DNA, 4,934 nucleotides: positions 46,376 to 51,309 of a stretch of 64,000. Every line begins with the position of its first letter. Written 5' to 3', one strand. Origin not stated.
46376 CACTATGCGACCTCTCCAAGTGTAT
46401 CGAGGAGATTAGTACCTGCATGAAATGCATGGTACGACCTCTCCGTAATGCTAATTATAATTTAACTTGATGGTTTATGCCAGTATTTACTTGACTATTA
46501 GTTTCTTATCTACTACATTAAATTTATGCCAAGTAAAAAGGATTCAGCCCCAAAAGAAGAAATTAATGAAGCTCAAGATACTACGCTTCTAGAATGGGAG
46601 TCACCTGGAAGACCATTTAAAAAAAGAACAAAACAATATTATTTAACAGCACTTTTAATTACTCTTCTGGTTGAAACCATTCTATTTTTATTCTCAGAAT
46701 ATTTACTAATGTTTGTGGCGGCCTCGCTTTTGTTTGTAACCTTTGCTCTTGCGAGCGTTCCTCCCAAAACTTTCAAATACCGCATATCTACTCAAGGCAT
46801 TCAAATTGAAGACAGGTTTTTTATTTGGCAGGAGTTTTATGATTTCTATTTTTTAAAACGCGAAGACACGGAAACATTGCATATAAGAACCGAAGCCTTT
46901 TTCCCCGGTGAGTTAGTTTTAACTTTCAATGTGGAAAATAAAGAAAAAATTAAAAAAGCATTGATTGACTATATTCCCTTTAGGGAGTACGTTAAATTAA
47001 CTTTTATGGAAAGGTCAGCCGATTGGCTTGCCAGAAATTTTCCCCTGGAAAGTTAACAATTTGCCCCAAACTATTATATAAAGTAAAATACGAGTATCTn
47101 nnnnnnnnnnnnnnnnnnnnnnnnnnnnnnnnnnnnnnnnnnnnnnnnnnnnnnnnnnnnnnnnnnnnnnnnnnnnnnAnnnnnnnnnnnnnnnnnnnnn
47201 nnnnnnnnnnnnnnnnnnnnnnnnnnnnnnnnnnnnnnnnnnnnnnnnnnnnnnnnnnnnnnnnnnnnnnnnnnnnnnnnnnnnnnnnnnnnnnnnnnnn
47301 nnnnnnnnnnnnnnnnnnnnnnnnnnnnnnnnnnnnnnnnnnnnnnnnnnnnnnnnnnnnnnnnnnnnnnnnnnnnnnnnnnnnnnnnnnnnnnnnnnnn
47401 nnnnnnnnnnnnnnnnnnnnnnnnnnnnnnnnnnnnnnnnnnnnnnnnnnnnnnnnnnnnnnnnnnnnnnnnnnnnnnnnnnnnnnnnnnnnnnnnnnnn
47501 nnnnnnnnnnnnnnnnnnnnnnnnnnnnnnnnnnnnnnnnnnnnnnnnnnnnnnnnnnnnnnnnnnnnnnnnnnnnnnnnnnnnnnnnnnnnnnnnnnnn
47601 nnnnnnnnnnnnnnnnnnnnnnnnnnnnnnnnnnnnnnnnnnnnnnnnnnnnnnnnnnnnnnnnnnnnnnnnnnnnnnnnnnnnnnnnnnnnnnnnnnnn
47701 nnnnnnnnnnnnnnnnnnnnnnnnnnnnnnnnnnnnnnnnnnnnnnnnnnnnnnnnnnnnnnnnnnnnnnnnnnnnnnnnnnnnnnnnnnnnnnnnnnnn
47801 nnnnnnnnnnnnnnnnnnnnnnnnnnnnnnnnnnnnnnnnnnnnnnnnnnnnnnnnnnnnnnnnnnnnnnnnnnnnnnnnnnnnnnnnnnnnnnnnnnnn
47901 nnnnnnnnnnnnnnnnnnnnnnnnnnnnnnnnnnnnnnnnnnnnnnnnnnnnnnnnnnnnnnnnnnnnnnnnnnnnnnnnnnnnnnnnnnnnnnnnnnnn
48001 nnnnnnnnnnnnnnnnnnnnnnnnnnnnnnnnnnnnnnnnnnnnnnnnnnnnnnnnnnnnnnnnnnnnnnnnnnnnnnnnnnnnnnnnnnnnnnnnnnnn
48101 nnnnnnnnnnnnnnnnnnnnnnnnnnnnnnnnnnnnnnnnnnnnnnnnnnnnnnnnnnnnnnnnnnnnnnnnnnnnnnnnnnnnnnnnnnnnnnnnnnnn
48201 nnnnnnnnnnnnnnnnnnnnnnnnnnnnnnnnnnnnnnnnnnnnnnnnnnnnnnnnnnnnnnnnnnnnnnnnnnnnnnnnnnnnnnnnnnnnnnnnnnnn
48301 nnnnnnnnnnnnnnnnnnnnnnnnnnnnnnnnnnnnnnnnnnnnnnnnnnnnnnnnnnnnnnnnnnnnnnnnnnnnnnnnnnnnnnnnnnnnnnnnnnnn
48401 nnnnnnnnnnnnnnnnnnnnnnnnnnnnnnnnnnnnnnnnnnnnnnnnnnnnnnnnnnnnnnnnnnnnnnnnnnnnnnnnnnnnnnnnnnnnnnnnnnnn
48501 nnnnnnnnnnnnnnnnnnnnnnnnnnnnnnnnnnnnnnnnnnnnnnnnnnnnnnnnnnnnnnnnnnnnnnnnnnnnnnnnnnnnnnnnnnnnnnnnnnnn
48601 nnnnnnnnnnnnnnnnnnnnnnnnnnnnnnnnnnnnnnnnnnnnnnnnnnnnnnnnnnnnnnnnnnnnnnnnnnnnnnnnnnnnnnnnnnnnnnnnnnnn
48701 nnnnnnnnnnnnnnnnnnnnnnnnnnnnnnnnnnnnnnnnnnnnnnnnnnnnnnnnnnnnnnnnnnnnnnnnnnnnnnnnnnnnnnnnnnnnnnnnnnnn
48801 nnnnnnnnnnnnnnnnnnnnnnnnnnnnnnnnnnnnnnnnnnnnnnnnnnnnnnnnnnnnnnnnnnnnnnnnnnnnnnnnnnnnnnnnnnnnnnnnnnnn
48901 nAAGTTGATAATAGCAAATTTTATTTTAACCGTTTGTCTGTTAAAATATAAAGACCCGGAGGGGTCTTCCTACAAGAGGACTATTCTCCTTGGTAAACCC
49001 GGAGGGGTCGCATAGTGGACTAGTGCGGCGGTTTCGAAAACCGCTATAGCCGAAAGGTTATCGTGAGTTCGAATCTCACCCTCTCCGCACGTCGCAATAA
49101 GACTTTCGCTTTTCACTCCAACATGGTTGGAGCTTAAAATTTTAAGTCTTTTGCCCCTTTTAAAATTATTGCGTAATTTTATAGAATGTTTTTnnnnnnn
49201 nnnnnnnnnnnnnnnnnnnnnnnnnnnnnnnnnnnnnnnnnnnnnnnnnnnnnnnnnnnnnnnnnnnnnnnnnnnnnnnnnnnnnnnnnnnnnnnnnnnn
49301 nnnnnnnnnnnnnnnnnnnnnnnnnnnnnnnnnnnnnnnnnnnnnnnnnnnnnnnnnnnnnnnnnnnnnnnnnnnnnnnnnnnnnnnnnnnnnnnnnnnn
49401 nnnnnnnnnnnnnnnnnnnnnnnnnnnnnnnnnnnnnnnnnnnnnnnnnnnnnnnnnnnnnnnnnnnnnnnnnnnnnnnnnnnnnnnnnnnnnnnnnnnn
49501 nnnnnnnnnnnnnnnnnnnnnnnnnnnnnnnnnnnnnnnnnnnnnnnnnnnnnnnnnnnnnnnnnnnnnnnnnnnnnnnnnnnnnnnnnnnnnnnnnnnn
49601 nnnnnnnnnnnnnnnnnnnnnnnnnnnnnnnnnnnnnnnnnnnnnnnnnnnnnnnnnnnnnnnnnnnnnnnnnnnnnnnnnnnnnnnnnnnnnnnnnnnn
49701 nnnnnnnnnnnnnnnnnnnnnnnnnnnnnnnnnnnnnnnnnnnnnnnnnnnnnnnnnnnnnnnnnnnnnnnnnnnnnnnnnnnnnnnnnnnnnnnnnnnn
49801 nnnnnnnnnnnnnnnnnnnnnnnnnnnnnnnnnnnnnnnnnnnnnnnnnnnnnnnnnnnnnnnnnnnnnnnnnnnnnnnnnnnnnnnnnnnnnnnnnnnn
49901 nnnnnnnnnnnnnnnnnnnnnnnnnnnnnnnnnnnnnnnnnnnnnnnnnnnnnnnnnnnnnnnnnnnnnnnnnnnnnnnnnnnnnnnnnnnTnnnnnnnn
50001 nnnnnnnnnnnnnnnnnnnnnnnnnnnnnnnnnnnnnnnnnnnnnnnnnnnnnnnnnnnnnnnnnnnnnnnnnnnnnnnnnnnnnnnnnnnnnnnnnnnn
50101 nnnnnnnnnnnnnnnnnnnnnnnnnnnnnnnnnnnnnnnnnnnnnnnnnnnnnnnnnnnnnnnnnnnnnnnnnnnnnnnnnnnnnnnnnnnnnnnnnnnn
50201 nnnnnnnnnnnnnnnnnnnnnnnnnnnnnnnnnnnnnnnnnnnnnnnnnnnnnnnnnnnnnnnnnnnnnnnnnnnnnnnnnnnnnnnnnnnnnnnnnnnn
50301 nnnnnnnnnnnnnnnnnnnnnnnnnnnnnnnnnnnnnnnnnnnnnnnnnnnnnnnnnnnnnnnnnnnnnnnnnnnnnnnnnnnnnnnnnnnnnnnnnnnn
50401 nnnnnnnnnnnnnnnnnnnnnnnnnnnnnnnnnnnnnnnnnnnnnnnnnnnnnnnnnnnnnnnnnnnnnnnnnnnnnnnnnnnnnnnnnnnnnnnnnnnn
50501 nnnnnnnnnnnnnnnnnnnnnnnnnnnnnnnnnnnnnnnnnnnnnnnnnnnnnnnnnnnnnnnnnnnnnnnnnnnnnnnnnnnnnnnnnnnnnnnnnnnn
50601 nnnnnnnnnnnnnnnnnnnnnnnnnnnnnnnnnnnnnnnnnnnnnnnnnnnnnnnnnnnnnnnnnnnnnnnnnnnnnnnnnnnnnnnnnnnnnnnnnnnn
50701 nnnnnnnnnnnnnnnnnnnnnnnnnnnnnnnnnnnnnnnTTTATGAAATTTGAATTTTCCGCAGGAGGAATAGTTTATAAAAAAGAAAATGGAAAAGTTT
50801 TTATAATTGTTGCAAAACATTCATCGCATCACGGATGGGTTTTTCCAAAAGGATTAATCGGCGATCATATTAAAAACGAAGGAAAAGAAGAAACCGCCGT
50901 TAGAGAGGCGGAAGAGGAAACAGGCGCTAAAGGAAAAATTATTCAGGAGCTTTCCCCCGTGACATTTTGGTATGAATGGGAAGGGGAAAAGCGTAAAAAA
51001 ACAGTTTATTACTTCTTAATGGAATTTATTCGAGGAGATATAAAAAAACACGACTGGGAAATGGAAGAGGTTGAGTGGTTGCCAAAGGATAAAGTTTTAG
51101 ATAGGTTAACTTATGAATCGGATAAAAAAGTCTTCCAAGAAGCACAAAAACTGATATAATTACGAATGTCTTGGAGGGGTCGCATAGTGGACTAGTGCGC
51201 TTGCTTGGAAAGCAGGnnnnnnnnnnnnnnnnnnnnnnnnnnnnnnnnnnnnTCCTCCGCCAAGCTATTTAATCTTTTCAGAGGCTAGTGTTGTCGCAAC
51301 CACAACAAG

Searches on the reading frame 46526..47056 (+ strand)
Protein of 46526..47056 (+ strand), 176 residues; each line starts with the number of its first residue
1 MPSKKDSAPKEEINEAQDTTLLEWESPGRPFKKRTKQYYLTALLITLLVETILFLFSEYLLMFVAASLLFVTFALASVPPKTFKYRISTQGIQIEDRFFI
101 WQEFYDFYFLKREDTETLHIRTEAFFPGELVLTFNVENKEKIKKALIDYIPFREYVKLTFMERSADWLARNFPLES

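Call 21: search_protein_families(library=pfam, proteins=[window:46526-47056:+], max_evalue=0.001)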
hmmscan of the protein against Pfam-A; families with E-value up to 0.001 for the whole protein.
window:46526-47056:+ (176 aa): 0 families

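Call 114: search_protein_families(library=pfam, proteins=[window:46526-47056:+], max_evalue=0.01)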
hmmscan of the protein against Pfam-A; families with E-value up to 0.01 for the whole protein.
window:46526-47056:+ (176 aa): 1 family
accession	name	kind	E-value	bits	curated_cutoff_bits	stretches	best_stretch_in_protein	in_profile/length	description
PF18923.6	DUF5673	-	0.0047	17.3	26.7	1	86-146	4-61/66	Domain of unknown function (DUF5673)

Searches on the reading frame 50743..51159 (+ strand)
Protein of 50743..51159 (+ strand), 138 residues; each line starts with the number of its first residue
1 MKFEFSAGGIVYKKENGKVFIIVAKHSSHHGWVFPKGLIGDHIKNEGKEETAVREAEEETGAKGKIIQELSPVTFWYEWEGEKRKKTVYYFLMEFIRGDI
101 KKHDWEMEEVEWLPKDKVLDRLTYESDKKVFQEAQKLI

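Call 5: search_protein_families(library=pfam, proteins=[window:50743-51159:+], max_evalue=0.1)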
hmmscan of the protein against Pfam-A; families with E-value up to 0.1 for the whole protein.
window:50743-51159:+ (138 aa): 1 family
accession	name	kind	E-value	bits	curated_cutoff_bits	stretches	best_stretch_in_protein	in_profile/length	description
PF00293.34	NUDIX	-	2.3e-15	57.2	21.1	1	6-132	5-132/134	NUDIX domain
